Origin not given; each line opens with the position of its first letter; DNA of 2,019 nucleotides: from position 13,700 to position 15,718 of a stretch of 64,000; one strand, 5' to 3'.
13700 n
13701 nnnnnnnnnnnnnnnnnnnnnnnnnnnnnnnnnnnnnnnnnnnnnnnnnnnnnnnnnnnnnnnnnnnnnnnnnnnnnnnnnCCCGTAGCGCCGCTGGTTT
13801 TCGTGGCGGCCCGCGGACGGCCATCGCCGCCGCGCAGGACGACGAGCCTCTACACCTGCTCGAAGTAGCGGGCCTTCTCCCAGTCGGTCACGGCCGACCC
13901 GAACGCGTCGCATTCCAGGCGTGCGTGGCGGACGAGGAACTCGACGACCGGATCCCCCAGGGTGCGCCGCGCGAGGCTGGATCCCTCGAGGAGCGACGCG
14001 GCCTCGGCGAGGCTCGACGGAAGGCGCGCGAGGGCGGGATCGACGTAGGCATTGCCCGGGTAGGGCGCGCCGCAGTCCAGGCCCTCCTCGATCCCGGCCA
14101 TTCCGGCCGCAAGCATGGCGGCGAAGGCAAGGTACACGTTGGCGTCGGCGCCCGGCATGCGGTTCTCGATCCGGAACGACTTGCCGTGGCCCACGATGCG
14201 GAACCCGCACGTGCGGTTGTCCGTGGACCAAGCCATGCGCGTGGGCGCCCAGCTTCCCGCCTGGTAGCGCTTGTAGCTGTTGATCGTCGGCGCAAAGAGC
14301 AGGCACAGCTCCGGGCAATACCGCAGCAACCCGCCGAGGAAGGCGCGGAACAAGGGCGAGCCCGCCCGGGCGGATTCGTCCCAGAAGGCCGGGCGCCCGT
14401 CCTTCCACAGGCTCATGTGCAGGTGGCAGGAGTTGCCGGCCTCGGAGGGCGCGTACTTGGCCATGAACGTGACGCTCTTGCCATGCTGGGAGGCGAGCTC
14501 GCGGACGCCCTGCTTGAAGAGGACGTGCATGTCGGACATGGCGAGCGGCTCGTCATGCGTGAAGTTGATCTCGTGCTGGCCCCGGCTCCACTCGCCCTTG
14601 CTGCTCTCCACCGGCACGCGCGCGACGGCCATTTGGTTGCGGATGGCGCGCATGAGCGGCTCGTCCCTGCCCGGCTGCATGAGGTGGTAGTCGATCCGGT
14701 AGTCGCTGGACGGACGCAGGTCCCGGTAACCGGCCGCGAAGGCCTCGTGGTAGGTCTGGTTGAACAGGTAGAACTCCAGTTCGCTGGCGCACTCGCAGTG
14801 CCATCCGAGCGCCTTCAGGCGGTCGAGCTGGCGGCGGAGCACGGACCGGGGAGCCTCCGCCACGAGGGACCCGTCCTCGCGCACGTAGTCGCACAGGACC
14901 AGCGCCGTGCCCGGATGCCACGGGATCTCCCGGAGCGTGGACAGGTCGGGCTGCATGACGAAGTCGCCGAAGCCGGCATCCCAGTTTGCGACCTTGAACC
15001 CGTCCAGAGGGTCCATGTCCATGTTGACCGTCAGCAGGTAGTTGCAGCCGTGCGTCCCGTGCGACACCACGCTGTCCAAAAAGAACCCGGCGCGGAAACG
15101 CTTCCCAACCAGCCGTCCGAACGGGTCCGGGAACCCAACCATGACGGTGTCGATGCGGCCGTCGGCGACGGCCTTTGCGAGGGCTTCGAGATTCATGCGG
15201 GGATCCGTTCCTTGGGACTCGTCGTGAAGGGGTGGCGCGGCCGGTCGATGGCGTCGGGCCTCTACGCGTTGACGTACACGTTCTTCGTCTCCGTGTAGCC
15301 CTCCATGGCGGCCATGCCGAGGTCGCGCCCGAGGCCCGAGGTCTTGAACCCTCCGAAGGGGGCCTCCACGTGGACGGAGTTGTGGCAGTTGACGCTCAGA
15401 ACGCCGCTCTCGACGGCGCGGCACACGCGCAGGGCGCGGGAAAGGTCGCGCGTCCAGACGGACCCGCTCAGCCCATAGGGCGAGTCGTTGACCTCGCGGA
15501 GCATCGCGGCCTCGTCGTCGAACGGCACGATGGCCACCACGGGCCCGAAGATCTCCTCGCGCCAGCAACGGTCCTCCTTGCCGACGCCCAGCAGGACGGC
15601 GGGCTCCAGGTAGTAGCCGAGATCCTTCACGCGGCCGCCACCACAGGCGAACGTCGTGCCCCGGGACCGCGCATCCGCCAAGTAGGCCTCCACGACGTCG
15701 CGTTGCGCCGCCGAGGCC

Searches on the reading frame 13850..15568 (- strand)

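Call 89: search_protein_families(library=pfam, proteins=[window:13850-15568:-], max_evalue=0.00001)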
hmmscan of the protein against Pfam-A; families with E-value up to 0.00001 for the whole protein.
window:13850-15568:- (572 aa): 1 family
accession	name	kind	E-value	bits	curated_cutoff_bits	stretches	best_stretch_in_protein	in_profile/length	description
PF00120.29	Gln-synt_C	-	7.4e-97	324.9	24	1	239-568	3-344/344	Glutamine synthetase, catalytic domain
